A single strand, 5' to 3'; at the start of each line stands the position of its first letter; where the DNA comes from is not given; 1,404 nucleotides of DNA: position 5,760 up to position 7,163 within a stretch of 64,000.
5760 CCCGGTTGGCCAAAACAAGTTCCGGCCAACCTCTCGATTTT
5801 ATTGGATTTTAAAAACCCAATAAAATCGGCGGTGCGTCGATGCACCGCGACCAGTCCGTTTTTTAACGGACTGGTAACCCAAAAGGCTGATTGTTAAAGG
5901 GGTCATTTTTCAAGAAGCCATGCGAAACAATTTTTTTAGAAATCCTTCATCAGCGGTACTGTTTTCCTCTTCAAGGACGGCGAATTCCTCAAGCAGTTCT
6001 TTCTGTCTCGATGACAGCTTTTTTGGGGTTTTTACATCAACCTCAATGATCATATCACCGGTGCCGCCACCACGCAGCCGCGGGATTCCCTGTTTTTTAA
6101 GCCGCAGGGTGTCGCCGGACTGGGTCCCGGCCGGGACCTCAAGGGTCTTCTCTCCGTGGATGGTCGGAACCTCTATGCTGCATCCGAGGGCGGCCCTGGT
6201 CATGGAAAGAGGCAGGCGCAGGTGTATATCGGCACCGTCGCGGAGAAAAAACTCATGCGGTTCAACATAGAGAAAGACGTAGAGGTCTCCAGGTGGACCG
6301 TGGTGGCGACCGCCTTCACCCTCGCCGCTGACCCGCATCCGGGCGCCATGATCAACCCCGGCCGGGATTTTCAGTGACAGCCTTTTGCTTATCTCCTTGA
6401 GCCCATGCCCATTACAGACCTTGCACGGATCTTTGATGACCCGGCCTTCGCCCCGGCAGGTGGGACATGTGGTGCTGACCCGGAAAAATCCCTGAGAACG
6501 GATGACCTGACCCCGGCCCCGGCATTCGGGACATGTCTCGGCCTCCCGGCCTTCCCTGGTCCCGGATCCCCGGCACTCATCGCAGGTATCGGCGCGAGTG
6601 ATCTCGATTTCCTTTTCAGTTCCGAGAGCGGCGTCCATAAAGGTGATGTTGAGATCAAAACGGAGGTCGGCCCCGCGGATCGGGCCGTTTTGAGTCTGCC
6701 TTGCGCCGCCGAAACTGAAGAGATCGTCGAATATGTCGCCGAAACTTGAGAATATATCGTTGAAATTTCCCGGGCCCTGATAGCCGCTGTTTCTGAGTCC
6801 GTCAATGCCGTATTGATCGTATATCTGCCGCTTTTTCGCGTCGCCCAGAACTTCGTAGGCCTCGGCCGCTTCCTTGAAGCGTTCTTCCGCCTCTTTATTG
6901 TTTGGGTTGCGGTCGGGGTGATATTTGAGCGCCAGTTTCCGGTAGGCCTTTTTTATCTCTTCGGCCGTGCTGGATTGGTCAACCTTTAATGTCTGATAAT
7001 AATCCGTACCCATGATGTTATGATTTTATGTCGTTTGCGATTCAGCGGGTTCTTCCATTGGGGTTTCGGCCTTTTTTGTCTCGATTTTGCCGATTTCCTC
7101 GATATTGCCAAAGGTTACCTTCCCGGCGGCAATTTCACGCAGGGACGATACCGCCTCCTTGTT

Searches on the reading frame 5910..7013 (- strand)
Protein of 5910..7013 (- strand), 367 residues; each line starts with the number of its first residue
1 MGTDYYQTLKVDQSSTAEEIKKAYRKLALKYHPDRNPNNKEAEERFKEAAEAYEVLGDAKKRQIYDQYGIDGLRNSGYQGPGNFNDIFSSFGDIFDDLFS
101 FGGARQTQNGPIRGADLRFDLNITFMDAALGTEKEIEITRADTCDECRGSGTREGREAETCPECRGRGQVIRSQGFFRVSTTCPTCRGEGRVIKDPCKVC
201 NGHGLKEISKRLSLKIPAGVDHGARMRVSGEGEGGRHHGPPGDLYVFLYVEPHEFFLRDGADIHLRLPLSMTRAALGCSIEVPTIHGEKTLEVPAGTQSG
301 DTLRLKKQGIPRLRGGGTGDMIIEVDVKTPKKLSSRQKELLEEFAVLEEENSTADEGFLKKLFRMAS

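Call 27: search_protein_families(library=ncbifam, proteins=[window:5910-7013:-], max_evalue=1e-30)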
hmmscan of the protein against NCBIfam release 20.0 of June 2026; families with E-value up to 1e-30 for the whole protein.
window:5910-7013:- (367 aa): 11 families
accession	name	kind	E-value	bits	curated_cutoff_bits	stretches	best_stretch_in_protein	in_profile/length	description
NF008035.0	PRK10767.1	subfamily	3.6e-142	473.8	338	1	3-363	4-366/374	molecular chaperone DnaJ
NF010894.0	PRK14301.1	equivalog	1.5e-137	458.5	548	1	3-353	4-356/373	chaperone protein DnaJ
TIGR02349.1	DnaJ_bact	equivalog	3.9e-128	427.8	377.2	1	4-345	1-351/354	molecular chaperone DnaJ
NF010885.0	PRK14292.1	equivalog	2.2e-102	342.8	585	1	3-362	2-364/371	chaperone protein DnaJ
NF010871.0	PRK14278.1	equivalog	7.5e-102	341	502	1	1-353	1-356/378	molecular chaperone DnaJ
NF010874.0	PRK14281.1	equivalog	2.2e-97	326.7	619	1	2-345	2-370/397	chaperone protein DnaJ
NF010872.0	PRK14279.1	equivalog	1.5e-96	324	556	1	3-350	9-381/394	molecular chaperone DnaJ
NF037946.1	terminal_TopJ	equivalog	8.8e-54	183.2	300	1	4-94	6-93/810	terminal organelle assembly protein TopJ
NF007618.0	PRK10266.1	equivalog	9.2e-51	173.1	403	0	197-345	143-291/306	curved DNA-binding protein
NF010892.0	PRK14299.1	equivalog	2.2e-50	171.6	392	0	3-159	4-173/291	chaperone protein DnaJ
TIGR03835.1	termin_org_DnaJ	equivalog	1.4e-31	109.7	512.25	0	4-91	3-87/871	terminal organelle assembly protein TopJ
